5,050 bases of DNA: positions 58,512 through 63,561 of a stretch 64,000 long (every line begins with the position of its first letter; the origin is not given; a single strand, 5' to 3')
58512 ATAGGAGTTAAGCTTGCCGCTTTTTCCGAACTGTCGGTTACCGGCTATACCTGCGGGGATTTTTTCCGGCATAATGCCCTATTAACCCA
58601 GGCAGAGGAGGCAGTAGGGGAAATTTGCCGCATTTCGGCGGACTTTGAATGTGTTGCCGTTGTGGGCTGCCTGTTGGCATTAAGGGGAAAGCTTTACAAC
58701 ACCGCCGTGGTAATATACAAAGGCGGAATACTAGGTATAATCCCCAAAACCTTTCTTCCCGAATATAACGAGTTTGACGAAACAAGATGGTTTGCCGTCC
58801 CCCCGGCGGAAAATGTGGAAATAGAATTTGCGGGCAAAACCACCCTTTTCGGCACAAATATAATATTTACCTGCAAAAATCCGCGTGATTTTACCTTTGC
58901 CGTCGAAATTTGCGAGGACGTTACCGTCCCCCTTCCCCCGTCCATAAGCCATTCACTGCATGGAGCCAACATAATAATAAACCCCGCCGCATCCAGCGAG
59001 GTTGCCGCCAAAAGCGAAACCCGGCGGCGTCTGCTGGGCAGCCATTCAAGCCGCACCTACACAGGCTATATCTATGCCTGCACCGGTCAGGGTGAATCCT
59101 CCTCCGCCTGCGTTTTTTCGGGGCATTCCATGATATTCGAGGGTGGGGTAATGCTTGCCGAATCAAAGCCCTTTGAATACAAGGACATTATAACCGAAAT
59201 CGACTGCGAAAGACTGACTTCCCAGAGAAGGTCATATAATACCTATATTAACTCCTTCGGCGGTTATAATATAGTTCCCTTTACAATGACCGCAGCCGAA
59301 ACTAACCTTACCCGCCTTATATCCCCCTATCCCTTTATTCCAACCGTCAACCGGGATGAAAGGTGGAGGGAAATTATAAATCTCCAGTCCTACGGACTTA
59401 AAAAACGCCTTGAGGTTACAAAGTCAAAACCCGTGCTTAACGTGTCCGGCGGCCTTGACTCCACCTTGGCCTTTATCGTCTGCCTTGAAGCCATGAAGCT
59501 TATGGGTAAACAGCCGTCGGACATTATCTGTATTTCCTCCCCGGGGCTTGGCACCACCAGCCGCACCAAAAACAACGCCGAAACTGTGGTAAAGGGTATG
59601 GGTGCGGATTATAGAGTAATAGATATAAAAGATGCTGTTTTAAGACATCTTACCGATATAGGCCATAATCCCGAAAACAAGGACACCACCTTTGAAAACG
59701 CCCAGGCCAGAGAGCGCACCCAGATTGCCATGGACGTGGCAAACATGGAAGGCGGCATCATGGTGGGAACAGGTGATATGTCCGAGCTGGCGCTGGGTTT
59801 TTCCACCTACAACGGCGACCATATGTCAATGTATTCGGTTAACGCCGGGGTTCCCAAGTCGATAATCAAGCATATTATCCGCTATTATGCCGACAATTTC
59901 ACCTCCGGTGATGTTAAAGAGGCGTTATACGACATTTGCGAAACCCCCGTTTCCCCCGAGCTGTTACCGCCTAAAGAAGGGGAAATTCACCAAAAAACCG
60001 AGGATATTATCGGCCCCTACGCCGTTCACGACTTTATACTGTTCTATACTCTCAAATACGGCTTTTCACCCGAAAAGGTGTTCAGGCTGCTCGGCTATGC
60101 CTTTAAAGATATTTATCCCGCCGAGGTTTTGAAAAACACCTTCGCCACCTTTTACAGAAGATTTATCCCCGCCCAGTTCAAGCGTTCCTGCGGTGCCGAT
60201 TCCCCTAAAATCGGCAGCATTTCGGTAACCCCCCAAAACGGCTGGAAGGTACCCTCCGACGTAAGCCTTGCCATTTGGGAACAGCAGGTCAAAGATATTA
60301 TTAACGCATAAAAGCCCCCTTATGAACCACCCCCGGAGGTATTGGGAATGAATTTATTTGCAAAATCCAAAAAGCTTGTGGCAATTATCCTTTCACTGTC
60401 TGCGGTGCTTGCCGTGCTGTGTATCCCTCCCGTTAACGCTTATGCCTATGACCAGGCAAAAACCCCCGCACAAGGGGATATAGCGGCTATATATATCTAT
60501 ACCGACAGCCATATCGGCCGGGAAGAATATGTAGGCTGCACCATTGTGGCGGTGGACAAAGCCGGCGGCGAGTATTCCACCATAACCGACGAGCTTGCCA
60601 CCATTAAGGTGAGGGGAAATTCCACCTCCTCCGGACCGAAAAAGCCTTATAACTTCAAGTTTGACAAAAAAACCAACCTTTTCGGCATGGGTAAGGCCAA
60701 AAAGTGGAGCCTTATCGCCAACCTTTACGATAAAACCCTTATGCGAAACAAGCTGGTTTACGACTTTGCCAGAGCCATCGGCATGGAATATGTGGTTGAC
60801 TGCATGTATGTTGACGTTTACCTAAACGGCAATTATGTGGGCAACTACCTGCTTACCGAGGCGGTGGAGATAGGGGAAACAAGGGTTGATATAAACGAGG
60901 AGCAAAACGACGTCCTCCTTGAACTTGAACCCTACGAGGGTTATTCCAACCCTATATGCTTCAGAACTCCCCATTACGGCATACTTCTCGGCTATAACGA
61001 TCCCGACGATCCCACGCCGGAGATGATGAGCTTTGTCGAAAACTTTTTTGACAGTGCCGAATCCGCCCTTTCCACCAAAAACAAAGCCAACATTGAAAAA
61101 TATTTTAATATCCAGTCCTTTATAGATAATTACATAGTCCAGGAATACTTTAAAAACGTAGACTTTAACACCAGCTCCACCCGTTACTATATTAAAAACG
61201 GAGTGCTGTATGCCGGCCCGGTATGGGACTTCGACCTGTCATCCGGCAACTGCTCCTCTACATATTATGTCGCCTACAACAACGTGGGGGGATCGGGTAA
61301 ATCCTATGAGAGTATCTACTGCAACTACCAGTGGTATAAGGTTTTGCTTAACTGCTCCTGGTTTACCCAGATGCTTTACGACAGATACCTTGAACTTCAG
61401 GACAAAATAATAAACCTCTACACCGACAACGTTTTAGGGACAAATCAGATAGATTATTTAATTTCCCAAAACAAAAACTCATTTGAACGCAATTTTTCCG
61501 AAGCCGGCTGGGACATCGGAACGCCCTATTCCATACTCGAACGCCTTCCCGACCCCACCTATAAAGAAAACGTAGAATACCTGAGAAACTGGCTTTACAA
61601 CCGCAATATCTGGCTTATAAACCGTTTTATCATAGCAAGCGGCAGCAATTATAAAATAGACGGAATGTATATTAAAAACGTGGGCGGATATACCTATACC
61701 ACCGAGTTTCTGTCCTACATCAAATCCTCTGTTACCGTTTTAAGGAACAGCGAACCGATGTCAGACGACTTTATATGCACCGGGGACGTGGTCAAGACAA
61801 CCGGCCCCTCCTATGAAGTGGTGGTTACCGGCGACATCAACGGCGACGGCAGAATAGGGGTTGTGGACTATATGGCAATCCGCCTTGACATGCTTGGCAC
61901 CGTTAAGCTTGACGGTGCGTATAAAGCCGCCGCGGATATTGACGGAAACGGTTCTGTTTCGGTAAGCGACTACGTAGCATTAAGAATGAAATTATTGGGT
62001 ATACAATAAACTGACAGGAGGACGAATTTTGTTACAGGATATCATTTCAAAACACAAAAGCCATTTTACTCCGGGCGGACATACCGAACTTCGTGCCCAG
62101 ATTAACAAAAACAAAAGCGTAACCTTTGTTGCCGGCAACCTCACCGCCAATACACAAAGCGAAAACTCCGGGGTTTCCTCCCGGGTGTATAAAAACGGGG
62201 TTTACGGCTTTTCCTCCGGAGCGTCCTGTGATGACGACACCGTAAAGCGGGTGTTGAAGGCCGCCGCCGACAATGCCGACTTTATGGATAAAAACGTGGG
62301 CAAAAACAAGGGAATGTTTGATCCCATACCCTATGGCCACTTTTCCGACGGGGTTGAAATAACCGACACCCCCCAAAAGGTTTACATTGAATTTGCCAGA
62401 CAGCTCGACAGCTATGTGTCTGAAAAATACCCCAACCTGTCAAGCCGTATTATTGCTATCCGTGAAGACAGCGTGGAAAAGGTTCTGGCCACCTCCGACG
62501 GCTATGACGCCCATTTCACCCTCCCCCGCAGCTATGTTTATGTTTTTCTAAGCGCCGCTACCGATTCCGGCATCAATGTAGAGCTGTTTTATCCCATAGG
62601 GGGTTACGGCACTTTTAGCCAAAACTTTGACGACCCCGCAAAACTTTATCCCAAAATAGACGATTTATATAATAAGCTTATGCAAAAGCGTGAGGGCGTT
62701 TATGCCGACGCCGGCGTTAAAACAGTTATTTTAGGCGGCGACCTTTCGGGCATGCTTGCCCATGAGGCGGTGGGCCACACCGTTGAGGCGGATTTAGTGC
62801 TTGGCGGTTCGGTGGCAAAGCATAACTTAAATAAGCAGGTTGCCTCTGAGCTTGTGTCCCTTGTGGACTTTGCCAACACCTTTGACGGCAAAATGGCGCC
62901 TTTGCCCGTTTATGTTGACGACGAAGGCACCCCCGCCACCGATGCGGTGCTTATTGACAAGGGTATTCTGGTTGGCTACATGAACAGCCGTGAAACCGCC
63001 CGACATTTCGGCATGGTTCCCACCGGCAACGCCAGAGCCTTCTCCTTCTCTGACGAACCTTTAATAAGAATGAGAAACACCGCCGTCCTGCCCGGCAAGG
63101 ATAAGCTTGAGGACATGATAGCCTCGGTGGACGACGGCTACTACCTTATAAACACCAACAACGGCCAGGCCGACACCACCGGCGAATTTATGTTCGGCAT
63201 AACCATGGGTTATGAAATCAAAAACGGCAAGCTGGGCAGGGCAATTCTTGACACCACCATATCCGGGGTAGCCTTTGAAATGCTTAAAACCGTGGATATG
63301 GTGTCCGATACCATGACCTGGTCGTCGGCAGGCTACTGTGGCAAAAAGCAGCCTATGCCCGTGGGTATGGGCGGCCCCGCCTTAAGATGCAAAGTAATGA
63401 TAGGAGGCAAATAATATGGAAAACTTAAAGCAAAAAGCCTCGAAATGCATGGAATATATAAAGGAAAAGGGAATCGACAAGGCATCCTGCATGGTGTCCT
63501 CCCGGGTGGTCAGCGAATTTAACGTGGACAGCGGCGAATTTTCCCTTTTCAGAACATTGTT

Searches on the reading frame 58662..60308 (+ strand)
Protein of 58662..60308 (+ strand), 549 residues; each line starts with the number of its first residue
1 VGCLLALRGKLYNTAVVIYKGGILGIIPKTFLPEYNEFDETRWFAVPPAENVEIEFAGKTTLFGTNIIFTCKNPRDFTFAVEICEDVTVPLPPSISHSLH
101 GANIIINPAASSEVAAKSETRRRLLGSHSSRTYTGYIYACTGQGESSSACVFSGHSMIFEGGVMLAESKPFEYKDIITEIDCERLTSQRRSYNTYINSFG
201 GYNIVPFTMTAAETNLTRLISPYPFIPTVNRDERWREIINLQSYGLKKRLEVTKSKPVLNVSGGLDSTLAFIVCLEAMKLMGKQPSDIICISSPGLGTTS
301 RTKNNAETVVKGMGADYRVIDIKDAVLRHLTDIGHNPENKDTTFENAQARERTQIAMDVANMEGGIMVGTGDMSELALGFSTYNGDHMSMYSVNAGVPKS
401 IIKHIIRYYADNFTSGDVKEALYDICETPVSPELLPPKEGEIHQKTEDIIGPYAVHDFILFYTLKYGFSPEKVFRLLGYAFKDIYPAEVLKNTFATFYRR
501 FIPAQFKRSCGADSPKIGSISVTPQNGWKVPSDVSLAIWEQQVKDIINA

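Call 79: search_protein_families(library=pfam, proteins=[window:58662-60308:+])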
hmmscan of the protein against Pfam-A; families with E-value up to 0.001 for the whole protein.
window:58662-60308:+ (549 aa): 2 families
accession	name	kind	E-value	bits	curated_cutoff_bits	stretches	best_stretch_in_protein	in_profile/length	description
PF02540.23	NAD_synthase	-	1.7e-21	76.9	21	1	251-410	14-167/242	NAD synthase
PF00795.27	CN_hydrolase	-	1.9e-09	37.7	23.2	1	9-189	89-255/256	Carbon-nitrogen hydrolase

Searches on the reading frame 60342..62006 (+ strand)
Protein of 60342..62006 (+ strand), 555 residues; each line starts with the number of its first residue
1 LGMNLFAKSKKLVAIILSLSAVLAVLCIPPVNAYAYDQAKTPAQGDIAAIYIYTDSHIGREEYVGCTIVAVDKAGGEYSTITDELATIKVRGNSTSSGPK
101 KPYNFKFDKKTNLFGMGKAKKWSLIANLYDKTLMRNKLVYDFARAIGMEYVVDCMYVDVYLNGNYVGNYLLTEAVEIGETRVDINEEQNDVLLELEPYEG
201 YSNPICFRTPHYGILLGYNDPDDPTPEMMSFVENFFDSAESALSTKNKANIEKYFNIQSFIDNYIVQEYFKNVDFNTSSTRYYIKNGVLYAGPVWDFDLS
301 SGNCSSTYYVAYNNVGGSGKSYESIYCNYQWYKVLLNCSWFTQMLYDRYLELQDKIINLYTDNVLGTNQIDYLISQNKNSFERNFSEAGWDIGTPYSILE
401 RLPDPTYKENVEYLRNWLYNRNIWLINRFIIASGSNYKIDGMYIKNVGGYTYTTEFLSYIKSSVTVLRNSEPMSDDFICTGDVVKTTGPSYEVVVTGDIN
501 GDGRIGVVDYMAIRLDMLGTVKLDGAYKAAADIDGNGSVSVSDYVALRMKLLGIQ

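Call 79: search_protein_families(library=pfam, proteins=[window:60342-62006:+])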
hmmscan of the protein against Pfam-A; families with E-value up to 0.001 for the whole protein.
window:60342-62006:+ (555 aa): 2 families
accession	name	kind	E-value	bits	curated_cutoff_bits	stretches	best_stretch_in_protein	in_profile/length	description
PF08757.17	CotH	-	1.6e-43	149.9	23.8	1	88-425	1-322/322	CotH kinase protein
PF00404.24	Dockerin_1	-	6.9e-09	36.2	22.9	1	497-552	2-57/57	Dockerin type I domain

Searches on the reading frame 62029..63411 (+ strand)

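Call 79: search_protein_families(library=pfam, proteins=[window:62029-63411:+])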
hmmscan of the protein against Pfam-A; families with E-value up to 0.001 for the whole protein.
window:62029-63411:+ (461 aa): 3 families
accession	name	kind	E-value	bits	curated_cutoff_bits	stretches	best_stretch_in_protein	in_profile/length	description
PF19289.4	PmbA_TldD_3rd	-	1.3e-51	175.3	22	1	232-456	5-216/220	PmbA/TldA metallopeptidase C-terminal domain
PF01523.21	PmbA_TldD_1st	-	6.6e-11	42.6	20.9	1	20-83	2-65/65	PmbA/TldA metallopeptidase domain 1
PF19290.4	PmbA_TldD_2nd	-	6.1e-05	23.9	20.9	1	119-195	11-85/109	PmbA/TldA metallopeptidase central domain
